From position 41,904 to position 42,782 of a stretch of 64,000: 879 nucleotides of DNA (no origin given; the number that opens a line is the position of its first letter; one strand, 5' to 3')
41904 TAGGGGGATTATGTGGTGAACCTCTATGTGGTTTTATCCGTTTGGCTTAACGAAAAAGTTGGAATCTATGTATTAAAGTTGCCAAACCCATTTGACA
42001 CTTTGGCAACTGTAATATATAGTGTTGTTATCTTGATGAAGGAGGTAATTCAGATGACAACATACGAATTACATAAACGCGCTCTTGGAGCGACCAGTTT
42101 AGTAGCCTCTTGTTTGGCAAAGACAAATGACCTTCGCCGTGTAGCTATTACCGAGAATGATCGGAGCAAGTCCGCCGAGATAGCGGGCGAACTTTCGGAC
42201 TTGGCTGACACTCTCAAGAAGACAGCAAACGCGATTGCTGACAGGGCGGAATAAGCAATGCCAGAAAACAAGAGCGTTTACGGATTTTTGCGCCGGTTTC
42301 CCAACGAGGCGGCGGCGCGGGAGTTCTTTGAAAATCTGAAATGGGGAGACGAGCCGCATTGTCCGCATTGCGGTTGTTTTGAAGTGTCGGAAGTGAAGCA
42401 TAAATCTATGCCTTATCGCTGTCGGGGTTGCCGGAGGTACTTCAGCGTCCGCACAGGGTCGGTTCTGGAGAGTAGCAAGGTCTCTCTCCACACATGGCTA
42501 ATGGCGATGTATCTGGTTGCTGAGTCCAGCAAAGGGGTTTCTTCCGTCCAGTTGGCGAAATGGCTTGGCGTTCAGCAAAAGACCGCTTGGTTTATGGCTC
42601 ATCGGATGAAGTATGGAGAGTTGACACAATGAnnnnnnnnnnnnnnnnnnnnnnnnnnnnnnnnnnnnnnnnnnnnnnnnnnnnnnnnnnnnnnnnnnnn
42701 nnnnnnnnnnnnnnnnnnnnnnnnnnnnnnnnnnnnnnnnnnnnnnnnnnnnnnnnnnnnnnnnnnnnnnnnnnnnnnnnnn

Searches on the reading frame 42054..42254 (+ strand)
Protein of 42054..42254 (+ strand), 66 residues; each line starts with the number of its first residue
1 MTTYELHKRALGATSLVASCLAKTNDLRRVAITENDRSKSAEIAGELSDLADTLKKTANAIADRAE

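Call 3: search_protein_families(library=pfam, proteins=[window:42054-42254:+], max_evalue=1)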
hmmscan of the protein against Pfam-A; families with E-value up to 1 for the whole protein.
window:42054-42254:+ (66 aa): 0 families

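Call 4: search_protein_families(library=ncbifam, proteins=[window:42054-42254:+], max_evalue=1)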
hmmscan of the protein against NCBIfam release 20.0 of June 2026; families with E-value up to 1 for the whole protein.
window:42054-42254:+ (66 aa): 0 families

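Call 6: search_protein_families(library=padloc, proteins=[window:42054-42254:+], max_evalue=1)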
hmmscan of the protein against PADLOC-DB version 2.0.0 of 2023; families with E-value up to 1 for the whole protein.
window:42054-42254:+ (66 aa): 0 families

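Call 7: search_protein_families(library=phrogs, proteins=[window:42054-42254:+], max_evalue=0.1)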
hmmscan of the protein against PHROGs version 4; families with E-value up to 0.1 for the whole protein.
window:42054-42254:+ (66 aa): 1 family
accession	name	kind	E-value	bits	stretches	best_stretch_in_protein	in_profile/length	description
phrog_30911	-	unknown function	0.007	17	1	5-65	127-185/290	-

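Call 58: find_homologous_proteins(query=window:42054-42254:+, max_evalue=0.01)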
Query window:42054-42254:+ (66 aa): 4 proteins with E <= 0.01 among 4 candidates.
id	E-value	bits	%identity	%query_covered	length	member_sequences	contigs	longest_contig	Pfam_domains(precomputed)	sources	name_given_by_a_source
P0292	8.5e-32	124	100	100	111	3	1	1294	-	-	-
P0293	2.1e-28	114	89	100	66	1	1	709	-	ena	-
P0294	1.8e-26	108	85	100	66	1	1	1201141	-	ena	-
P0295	1.3e-24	102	80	100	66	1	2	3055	-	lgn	-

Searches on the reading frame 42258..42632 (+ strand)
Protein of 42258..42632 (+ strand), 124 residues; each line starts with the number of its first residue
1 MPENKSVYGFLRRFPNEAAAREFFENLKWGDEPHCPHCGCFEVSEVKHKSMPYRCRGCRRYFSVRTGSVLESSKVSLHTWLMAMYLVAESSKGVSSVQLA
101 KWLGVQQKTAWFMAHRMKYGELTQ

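Call 3: search_protein_families(library=pfam, proteins=[window:42258-42632:+], max_evalue=1)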
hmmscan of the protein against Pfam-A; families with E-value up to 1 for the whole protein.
window:42258-42632:+ (124 aa): 7 families
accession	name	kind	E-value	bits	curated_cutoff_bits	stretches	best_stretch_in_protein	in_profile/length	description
PF12760.12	Zn_ribbon_IS1595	-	9.2e-10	38.8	25.4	1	15-60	1-45/46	Transposase zinc-ribbon domain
PF09723.15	Zn_ribbon_8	-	0.0062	17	34.4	0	29-40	21-34/41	Zinc ribbon domain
PF23903.1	Phage_zn_bind_2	-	0.12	12.7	27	1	32-40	31-39/44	Phage zinc binding domain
PF22289.1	DmmA-like_C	-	0.14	12.6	27.4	1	35-65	4-31/44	Dimethylamine monooxygenase subunit DmmA-like, C-terminal domain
PF01325.25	Fe_dep_repress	-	0.19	12.4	26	1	80-118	9-47/60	Iron dependent repressor, N-terminal DNA binding domain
PF02591.20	Zn_ribbon_9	-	0.29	11.7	29.1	0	30-41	20-32/33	C4-type zinc ribbon domain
PF23547.1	Zn_ribbon_FGT1_1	-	0.37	10.8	27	1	54-67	4-17/35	FORGETTER1 first zinc ribbon domain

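Call 4: search_protein_families(library=ncbifam, proteins=[window:42258-42632:+], max_evalue=1)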
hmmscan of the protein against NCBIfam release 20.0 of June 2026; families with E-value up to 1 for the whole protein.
window:42258-42632:+ (124 aa): 6 families
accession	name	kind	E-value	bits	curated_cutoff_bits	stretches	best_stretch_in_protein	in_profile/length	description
NF033547.1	transpos_IS1595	equivalog_domain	6.8e-12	45.7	75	1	72-117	1-47/215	IS1595 family transposase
NF007260.0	PRK09710.1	equivalog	0.024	15.3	113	1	34-68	8-39/64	type I toxin-antitoxin system endodeoxyribonuclease toxin RalR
NF033558.1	transpos_IS1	equivalog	0.071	13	100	1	35-97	1-64/199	IS1 family transposase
NF041259.1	mono_DmmA_fam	domain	0.095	13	60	1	34-66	53-84/101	dimethylamine monooxygenase subunit DmmA family protein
NF047912.1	ECs_2282_CxxC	subfamily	0.29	11.1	37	1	34-63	4-38/60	ECs_2282 family putative zinc-binding protein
NF033550.5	transpos_ISL3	equivalog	0.69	8.9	180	0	53-117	50-111/370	ISL3 family transposase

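Call 6: search_protein_families(library=padloc, proteins=[window:42258-42632:+], max_evalue=1)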
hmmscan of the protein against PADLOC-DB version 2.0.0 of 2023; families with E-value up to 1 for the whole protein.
window:42258-42632:+ (124 aa): 3 families
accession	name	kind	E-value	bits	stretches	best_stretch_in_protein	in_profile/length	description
PDLC04248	PDC-M01B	-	0.019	12.9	1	13-48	13-50/216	-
PDLC04259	PDC-M01B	-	0.026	12.5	1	16-48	79-110/277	-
PDLC04251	PDC-M01B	-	0.043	11.2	1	19-48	85-114/279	-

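Call 7: search_protein_families(library=phrogs, proteins=[window:42258-42632:+], max_evalue=0.1)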
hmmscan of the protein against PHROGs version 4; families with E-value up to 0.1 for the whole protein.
window:42258-42632:+ (124 aa): 3 families
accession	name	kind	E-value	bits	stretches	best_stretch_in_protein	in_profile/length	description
phrog_25593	-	unknown function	4.7e-21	76.3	1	11-118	18-127/344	-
phrog_8736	-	unknown function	0.0035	18.9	1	34-65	10-41/93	-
phrog_1474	-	unknown function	0.0057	17.8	1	32-65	59-94/99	unknown function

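Call 46: find_homologous_proteins(query=window:42258-42632:+, max_evalue=0.001)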
Query window:42258-42632:+ (124 aa): 11 proteins with E <= 0.001 among 14 candidates.
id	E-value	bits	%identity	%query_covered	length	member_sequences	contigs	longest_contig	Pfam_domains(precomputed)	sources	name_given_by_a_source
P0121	4.4e-81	287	99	100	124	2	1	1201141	PF12760.13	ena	-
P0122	3.1e-35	139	60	87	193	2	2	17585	PF12760.13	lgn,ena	-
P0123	6.2e-30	122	49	93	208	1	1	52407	PF12762.14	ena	-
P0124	1.0e-29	121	49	94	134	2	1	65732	PF12760.13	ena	-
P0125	1.4e-27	114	50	85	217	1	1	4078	PF12760.13,PF12762.14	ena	-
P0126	1.5e-22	98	50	84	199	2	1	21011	PF12760.13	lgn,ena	-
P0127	2.4e-21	94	62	55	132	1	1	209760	PF12762.14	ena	-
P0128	3.0e-20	91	44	83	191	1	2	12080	PF12760.13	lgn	-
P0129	7.4e-17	80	39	85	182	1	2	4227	PF12760.13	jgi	jgi:transposase-like protein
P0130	1.5e-15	75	58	53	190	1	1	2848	PF12762.14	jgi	-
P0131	9.2e-5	41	69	28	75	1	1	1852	-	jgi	jgi:hypothetical protein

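Call 47: find_encoding_contigs(protein=P0121, flank=7000, max_places=3)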
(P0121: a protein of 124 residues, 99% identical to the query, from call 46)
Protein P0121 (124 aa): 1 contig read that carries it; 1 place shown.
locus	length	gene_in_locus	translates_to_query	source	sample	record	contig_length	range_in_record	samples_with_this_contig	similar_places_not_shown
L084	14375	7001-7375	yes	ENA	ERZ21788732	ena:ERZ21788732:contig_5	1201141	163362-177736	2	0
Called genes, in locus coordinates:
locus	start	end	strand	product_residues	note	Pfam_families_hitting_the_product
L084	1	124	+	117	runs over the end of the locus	PF01245:Ribosomal_L19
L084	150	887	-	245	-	PF01066:CDP-OH_P_transf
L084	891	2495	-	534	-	PF03485:Arg_tRNA_synt_N, PF00750:tRNA-synt_1d, PF05746:DALR_1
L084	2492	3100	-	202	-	PF00300:His_Phos_1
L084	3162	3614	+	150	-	-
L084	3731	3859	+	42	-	-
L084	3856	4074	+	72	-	PF15919:HicB_lk_antitox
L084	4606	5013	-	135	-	-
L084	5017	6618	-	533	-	PF13676:TIR_2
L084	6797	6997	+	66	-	-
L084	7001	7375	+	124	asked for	PF12760:Zn_ribbon_IS1595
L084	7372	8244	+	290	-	PF01555:N6_N4_Mtase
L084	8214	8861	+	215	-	-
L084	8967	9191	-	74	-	PF16277:DUF4926 (weak)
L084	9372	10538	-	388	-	PF13173:AAA_14, PF13635:DUF4143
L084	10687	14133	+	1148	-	PF02811:PHP, PF07733:DNA_pol3_alpha, PF17657:DNA_pol3_finger, PF14579:HHH_6, PF01336:tRNA_anti-codon (weak)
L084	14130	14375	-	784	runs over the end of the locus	PF13567:DUF4131, PF03772:Competence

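Call 48: find_encoding_contigs(protein=P0124, flank=5000, max_places=3)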
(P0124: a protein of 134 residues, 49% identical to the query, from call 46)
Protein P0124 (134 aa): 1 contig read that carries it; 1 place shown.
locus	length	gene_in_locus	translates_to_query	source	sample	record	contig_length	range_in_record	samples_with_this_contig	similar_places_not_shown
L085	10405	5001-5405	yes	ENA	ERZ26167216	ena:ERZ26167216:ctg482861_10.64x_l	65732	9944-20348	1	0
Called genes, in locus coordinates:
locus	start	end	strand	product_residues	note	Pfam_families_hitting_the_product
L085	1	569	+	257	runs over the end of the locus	PF00106:adh_short, PF13561:adh_short_C2, PF23441:SDR (weak)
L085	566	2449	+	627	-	PF00581:Rhodanese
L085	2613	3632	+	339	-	PF00296:Bac_luciferase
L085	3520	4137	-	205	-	-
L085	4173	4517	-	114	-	PF01381:HTH_3, PF13560:HTH_31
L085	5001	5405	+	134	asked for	PF12760:Zn_ribbon_IS1595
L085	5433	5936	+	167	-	PF12762:DDE_Tnp_IS1595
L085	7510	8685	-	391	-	PF22691:Thiolase_C_1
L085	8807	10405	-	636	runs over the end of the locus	PF05378:Hydant_A_N, PF01968:Hydantoinase_A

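Call 50: find_encoding_contigs(protein=window:42258-42632:+, flank=7000, max_places=10)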
Protein window:42258-42632:+ (124 aa): 6 contigs read that carry it; 4 places shown.
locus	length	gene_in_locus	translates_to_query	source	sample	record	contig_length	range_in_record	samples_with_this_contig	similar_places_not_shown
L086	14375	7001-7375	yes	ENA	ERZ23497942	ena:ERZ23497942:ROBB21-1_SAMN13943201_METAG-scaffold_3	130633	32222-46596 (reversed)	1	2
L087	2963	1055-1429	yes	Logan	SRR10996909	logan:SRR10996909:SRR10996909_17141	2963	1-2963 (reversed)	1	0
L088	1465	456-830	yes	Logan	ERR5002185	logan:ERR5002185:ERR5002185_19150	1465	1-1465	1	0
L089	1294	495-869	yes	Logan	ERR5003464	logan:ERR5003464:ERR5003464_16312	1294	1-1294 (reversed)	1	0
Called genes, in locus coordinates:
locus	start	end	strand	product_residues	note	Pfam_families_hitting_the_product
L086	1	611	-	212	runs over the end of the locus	-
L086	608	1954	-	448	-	PF13660:DUF4147, PF05161:MOFRL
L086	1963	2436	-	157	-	PF01257:2Fe-2S_thioredx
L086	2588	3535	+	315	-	-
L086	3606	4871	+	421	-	PF13428:TPR_14 (faint), PF07719:TPR_2 (faint), PF13174:TPR_6 (faint), PF24575:TPR_Slam (faint), PF14559:TPR_19 (weak), PF04575:SlipAM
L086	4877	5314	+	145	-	-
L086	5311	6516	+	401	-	PF08867:FRG, PF13414:TPR_11 (faint), PF07719:TPR_2 (faint), PF13181:TPR_8 (faint), PF13424:TPR_12 (faint), PF13431:TPR_17 (faint), PF00515:TPR_1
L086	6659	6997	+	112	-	-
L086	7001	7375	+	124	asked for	PF12760:Zn_ribbon_IS1595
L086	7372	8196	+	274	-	PF01555:N6_N4_Mtase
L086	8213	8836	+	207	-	-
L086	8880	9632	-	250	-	PF06314:ADC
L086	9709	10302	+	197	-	PF01923:Cob_adeno_trans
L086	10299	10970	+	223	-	PF01596:Methyltransf_3, PF01135:PCMT (weak), PF13847:Methyltransf_31, PF08241:Methyltransf_11 (weak), PF13578:Methyltransf_24, PF13649:Methyltransf_25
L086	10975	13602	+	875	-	PF08335:GlnD_UR_UTase, PF27444:GlnD_3rd, PF01966:HD (weak), PF13291:ACT_4 (faint), PF24931:ACT_ACR9_3rd (weak), PF01842:ACT (weak), PF26956:ACT_ACR_D1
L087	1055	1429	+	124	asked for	PF12760:Zn_ribbon_IS1595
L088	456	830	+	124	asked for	PF12760:Zn_ribbon_IS1595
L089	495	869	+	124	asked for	PF12760:Zn_ribbon_IS1595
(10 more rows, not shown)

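Call 85: predict_structure(alignment_id=A4)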
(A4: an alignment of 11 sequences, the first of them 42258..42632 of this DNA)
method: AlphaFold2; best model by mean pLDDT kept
length: 124 residues; sequences in the alignment: 11
mean_pLDDT: 86.7   pTM: 0.77
mean pLDDT of the five models: 86.7, 85.5, 85.1, 83.7, 73.9
residues with pLDDT >= 90: 67; 70-90: 48; 50-70: 6; < 50: 3
segments of 3 or more residues with pLDDT < 50: 1-3
pLDDT, mean of each block of 10 residues (from residue 1): 61 88 90 91 85 92 90 91 89 90 93 88 68
secondary structure, 60 per line:
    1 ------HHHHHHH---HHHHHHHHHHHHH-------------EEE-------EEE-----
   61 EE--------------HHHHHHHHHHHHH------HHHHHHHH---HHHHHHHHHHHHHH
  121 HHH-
elements in order: H7-13 H17-29 E43-45 E53-55 H77-89 H96-103 H107-123

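Call 87: fold_search(model_id=the predicted structure, library=pdb)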
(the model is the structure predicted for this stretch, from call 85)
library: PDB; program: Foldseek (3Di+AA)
matches with E <= 10: 442; with E <= 0.001: 0
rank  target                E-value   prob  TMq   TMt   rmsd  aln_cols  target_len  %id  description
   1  4hob_C                5.7e-01  0.92  0.35  0.59   2.8        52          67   21  The crystal structure of the Zalpha domain from Cyprinid Herpes virus 3 (released 2013-09-11)
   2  4hob_A                6.5e-01  0.94  0.33  0.60   1.9        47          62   21  The crystal structure of the Zalpha domain from Cyprinid Herpes virus 3 (released 2013-09-11)
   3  8bsi_Lq               6.8e-01  0.33  0.22  0.30   6.8        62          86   16  Giardia ribosome chimeric hybrid-like GDP+Pi bound state (B1) (released 2023-03-15)
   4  8a3w_o                6.8e-01  0.30  0.22  0.29   7.3        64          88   19  CRYO-EM STRUCTURE OF LEISHMANIA MAJOR 80S RIBOSOME : WILD TYPE (released 2023-12-20)
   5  9qf4_Be               7.3e-01  0.38  0.22  0.32   7.3        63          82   21  Structure of P. furiosus 70S ribosome grown at 95 degC (released 2025-11-05)
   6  7pzy_AQ               7.7e-01  0.16  0.23  0.30  14.1        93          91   14  Structure of the vacant Candida albicans 80S ribosome (released 2022-05-18)
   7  4hob_B                8.7e-01  0.89  0.34  0.61   2.3        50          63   22  The crystal structure of the Zalpha domain from Cyprinid Herpes virus 3 (released 2013-09-11)
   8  5t2a_m                9.2e-01  0.16  0.26  0.32  14.0        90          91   16  CryoEM structure of the Leishmania donovani 80S ribosome at 2.9 Angstrom resolution (released 2017-01-25)
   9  4wcg_A                1.0e+00  0.87  0.32  0.60   1.9        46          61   22  The binding mode of Cyprinid Herpesvirus3 ORF112-Zalpha to Z-DNA (released 2015-11-18)
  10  7pwg_p                1.0e+00  0.41  0.22  0.29   5.7        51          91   18  Cryo-EM structure of large subunit of Giardia lamblia ribosome at 2.7 A resolution (released 2022-04-20)
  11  4krc_B                1.0e+00  0.18  0.32  0.24  10.9       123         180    7  Crystal Structure of Pho85-Pcl10-ATP-gamma-S Complex (released 2013-09-18)
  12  4v8p_BY               1.1e+00  0.54  0.22  0.26   4.0        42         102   21  T.thermophila 60S ribosomal subunit in complex with initiation factor 6. (released 2014-07-09)
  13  6skf_Bg               1.1e+00  0.30  0.22  0.31   6.9        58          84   21  Cryo-EM Structure of T. kodakarensis 70S ribosome (released 2020-07-29)
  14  7qep_P3               1.1e+00  0.30  0.22  0.30   6.4        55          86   24  Cryo-EM structure of the ribosome from Encephalitozoon cuniculi (released 2022-02-09)
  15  3cta                  1.2e+00  0.90  0.30  0.20   2.6        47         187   19  Crystal structure of riboflavin kinase from Thermoplasma acidophilum (released 2008-04-29)
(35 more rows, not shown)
